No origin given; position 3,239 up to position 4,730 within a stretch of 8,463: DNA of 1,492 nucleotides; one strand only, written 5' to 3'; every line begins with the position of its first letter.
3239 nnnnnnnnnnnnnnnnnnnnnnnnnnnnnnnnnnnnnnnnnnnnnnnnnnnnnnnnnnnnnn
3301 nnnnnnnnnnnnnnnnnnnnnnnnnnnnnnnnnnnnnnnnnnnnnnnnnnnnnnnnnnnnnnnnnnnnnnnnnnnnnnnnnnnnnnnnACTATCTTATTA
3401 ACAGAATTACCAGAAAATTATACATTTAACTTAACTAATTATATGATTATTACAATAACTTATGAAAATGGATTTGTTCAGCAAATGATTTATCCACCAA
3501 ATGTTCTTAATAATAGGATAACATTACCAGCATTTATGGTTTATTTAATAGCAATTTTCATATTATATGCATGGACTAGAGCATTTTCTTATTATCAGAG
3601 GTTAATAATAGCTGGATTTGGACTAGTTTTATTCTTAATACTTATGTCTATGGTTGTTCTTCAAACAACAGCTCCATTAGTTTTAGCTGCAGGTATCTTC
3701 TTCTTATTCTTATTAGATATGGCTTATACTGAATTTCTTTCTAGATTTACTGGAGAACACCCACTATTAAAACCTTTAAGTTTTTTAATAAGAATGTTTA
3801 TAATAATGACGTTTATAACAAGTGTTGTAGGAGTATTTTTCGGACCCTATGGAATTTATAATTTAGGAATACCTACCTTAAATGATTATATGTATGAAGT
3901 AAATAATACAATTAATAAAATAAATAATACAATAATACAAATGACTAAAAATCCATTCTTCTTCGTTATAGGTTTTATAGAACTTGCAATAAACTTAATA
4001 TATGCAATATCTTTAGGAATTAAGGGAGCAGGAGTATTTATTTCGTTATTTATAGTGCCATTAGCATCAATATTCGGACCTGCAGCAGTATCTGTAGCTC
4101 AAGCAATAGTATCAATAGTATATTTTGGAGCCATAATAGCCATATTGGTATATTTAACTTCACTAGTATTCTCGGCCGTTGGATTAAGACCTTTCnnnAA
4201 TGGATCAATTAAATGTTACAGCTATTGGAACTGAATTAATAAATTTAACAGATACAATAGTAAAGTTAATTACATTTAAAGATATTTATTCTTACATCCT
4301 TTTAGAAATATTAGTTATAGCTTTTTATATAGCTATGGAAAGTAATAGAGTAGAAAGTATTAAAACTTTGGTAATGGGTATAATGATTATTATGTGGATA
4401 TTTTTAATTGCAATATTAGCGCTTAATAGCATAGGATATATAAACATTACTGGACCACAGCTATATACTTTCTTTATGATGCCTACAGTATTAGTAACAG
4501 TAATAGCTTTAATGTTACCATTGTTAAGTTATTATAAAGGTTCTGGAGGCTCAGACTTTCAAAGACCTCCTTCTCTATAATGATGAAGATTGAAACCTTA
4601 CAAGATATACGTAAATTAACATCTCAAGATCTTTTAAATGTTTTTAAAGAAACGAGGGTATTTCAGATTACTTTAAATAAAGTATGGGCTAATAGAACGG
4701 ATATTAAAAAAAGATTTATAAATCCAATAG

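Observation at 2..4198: Unusual architecture: duplicated [DUF2341-like + ConA/LamG-like] lectin units fused through a long stalk to a ~7-TM domain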

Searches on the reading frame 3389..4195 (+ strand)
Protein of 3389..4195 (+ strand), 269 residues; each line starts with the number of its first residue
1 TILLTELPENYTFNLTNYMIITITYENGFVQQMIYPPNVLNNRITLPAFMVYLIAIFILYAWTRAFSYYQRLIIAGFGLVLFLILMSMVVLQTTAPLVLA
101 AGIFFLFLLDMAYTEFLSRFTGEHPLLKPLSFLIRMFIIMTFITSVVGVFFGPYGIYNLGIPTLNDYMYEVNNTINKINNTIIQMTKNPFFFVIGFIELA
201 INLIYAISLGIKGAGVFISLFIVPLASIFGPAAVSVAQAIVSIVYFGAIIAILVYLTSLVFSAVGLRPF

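Call 32: predict_structure(alignment_id=A1)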
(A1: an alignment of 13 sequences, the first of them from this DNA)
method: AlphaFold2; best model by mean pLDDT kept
length: 269 residues; sequences in the alignment: 13
mean_pLDDT: 58.8   pTM: 0.43
mean pLDDT of the five models: 58.8, 54.9, 54.9, 52.2, 48.2
residues with pLDDT >= 90: 0; 70-90: 17; 50-70: 215; < 50: 37
segments of 3 or more residues with pLDDT < 50: 1-3, 39-48, 88-94, 150-158
pLDDT, mean of each block of 10 residues (from residue 1): 53 56 61 52 45 57 58 59 53 51 61 61 59 61 55 47 60 68 71 68 66 61 61 64 63 63 54
secondary structure, 60 per line:
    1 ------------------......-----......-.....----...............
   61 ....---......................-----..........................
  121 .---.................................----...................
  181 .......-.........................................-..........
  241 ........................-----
elements in order: E19-24 E30-35 H37-41 H46-64 H68-89 H95-121 H125-157 H162-187 H189-229 H231-264

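Call 35: search_protein_representatives(alignment_id=A1)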
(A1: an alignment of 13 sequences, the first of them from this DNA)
Query: 13 sequences, 268 profile positions. Proteins with E-value up to 0.001 (for the whole library): 7; up to 1e-10: 7; up to 1e-30: 5. The best 7 are listed.
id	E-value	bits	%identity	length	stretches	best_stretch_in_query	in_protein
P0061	2.8e-106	371.4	-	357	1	1-268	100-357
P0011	5.8e-105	367.1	-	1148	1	1-268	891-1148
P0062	9.0e-105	366.5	-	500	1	1-268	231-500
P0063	7.0e-102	357.0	-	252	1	19-268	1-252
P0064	4.5e-79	282.2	-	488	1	1-266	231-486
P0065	1.8e-22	96.6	-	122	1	155-263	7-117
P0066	8.9e-16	74.7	-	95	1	189-268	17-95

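Call 37: search_solved_structures(query=A1, max_evalue=10)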
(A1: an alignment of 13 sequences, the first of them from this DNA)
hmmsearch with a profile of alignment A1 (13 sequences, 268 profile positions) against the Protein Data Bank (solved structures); distinct sequences matched with E-value up to 10: 0.

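Call 39: fold_search(model_id=the predicted structure, library=pdb)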
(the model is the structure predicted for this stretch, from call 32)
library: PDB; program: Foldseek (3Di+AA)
matches with E <= 10: 100; with E <= 0.001: 0
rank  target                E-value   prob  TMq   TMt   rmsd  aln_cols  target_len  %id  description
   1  7unh_B                7.3e-01  0.41  0.23  0.25  16.4       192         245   11  De novo designed chlorophyll dimer protein in apo state, SP2 (released 2023-04-19)
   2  6z0c_B                8.0e-01  0.16  0.18  0.23  15.2       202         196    9  Structure of in silico modelled artificial Maquette-3 protein (released 2021-03-17)
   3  7unh_A                8.9e-01  0.38  0.23  0.25  16.7       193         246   11  De novo designed chlorophyll dimer protein in apo state, SP2 (released 2023-04-19)
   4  6z0c_D                1.7e+00  0.12  0.18  0.24  15.0       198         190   10  Structure of in silico modelled artificial Maquette-3 protein (released 2021-03-17)
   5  6m0r_C                1.8e+00  0.04  0.14  0.17  20.0       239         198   17  2.7A Yeast Vo state3 (released 2020-11-04)
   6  4eru_A                1.9e+00  0.14  0.22  0.32  12.1       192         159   11  Crystal Structure of Putative Cytoplasmic Protein, YciF Bacterial Stress Response Protein from Salmonella enterica (released 2012-06-06)
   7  9brq_b                2.0e+00  0.04  0.13  0.16  19.1       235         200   16  Intact V-ATPase State 3 and synaptophysin complex in mouse brain isolated synaptic vesicles (released 2024-06-19)
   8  4eru_B                2.1e+00  0.11  0.18  0.28  14.4       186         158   10  Crystal Structure of Putative Cytoplasmic Protein, YciF Bacterial Stress Response Protein from Salmonella enterica (released 2012-06-06)
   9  6n4n_C                2.1e+00  0.11  0.18  0.25  18.2       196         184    9  Crystal structure of the designed protein DNCR2/danoprevir/NS3a complex (released 2019-09-11)
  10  6n4n_F                2.2e+00  0.13  0.18  0.25  19.5       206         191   10  Crystal structure of the designed protein DNCR2/danoprevir/NS3a complex (released 2019-09-11)
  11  6z0c_A                2.5e+00  0.08  0.17  0.23  15.3       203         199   10  Structure of in silico modelled artificial Maquette-3 protein (released 2021-03-17)
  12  8s2p_AAA              2.5e+00  0.08  0.18  0.24  21.5       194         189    9  Crystal structure of Borrelia burgdorferi paralogous family 12 outer surface protein BBH37 (space group p21) (released 2025-03-05)
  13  6z0c_C                2.6e+00  0.08  0.17  0.23  15.3       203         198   10  Structure of in silico modelled artificial Maquette-3 protein (released 2021-03-17)
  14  8ceg_B                2.9e+00  0.09  0.21  0.26  24.4       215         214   12  BAR domain protein FAM92A1 essential for mitochondrial membrane remodeling (released 2024-02-21)
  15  9e0h_A                3.0e+00  0.10  0.19  0.29  12.3       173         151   14  De novo calcium channel heptamer, CalC6_3 with DHR extensions. Off target multimerization state (released 2025-10-01)
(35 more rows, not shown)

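Call 80: search_protein_families(library=pfam, alignment_id=A1, max_evalue=10)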
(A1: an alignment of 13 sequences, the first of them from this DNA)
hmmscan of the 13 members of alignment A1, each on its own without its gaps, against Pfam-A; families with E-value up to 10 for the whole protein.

A. member 1, seq(269 aa): 1 family
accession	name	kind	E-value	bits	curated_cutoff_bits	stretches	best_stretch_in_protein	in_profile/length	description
PF20988.2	SidF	-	5.2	5.4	27.1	1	203-263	684-739/839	Phosphoinositide phosphatase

B. families by the number of members that match (of 13 scanned): 2 families
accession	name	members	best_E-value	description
PF20988.2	SidF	3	4.8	Phosphoinositide phosphatase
PF13190.11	PDGLE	1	0.025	PDGLE domain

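Call 86: fold_search(model_id=the predicted structure, library=viral)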
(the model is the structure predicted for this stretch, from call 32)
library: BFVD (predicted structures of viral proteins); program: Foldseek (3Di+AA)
matches with E <= 10: 142; with E <= 0.001: 1
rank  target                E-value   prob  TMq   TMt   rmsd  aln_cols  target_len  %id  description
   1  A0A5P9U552            3.3e-22  1.00  0.38  0.10  15.2       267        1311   72  (no name in the UniProt tables at hand)
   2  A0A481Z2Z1            7.0e-01  0.09  0.17  0.10  22.1       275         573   16  Protein kinase [Pithovirus LCPAC102]
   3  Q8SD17                7.4e-01  0.47  0.13  0.05  12.3        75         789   20  PHIKZ145 [Pseudomonas phage phiKZ]
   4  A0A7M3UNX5            9.5e-01  0.09  0.18  0.14  31.2       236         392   14  Uncharacterized protein [Pyramimonas orientalis virus]
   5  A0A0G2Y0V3            1.1e+00  0.08  0.18  0.19  20.5       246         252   11  Uncharacterized protein [Acanthamoeba polyphaga mimivirus]
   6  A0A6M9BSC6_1          1.4e+00  0.07  0.18  0.08  20.1       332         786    9  Genome polyprotein [Ginkgo biloba picorna-like virus]
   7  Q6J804                1.8e+00  0.08  0.21  0.08  20.8       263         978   15  Pas27 [Actinoplanes phage phiAsp2]
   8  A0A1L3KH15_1          1.9e+00  0.11  0.19  0.09  13.4       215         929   12  (no name in the UniProt tables at hand)
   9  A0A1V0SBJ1            2.5e+00  0.04  0.16  0.08  17.1       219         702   11  Uncharacterized protein [Catovirus CTV1]
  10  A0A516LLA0            2.8e+00  0.04  0.16  0.08  25.2       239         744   11  (no name in the UniProt tables at hand)
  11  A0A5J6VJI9            3.1e+00  0.03  0.15  0.09  15.1       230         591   16  Uncharacterized protein [Megaviridae environmental sample]
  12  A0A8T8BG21            3.2e+00  0.54  0.13  0.09   4.2        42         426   21  (no name in the UniProt tables at hand)
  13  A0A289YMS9            3.2e+00  0.25  0.10  0.17   4.3        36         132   22  Uncharacterized protein [Serratia phage vB_SmaM_ 2050HW]
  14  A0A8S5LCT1            3.2e+00  0.08  0.18  0.28  16.3       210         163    8  Uncharacterized protein [Siphoviridae sp. ctMS01]
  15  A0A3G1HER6            3.6e+00  0.06  0.20  0.14  16.3       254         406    8  Envelope protein UL43 [Human herpesvirus 3]
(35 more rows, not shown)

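Call 99: find_related_loci(query=A1, collection=viral_contigs, flank=3000)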
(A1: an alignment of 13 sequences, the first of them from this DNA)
Query A1 (269 aa) in viral_contigs; peptide patterns used: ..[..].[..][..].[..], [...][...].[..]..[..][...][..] (x = any residue, [..] = any of these).
27 stretches matched a pattern, but none encodes a relative of the query by tblastn (E <= 1e-3).

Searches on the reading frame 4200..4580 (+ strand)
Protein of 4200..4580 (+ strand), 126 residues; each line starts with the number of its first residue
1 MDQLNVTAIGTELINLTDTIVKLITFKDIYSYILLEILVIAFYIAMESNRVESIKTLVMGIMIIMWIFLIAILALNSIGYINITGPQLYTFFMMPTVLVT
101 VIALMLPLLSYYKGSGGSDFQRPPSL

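Call 4: search_protein_families(library=pfam, proteins=[window:4200-4580:+], max_evalue=1)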
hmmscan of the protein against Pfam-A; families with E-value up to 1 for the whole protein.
window:4200-4580:+ (126 aa): 2 families
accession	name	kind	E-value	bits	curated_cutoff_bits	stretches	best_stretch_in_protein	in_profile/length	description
PF12036.14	DUF3522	-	0.12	12.9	29.3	1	18-106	83-167/188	Protein of unknown function (DUF3522)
PF16212.11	PhoLip_ATPase_C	-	0.16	12.1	28.3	1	35-107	160-237/251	Phospholipid-translocating P-type ATPase C-terminal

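Call 5: search_protein_families(library=phrogs, proteins=[window:4200-4580:+], max_evalue=0.1)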
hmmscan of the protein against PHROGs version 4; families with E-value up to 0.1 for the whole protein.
window:4200-4580:+ (126 aa): 0 families

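Call 72: find_encoding_contigs(protein=window:4200-4580:+, flank=10000, max_places=5)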
Protein window:4200-4580:+ (126 aa): 4 contigs read that carry it; 4 places shown.
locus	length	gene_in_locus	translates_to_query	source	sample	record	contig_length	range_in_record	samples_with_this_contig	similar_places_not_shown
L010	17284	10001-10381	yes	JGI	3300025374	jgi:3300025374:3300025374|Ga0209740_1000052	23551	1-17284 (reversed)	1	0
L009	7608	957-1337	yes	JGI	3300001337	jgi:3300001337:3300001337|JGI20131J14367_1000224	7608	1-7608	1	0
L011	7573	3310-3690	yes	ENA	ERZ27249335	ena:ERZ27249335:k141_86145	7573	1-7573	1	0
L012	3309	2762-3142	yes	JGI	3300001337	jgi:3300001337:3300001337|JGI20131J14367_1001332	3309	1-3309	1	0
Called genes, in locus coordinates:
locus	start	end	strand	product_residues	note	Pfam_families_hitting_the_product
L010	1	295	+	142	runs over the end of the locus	-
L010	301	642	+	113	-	-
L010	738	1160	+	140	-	-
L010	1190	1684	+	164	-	-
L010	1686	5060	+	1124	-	-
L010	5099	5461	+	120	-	-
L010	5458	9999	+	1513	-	PF10102:DUF2341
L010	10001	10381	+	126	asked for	-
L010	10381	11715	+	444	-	-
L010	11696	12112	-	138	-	-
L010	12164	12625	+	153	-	-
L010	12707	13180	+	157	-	-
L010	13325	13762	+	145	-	-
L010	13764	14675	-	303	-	PF02086:MethyltransfD12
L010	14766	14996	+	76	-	-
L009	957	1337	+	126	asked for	-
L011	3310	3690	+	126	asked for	-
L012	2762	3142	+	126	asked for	-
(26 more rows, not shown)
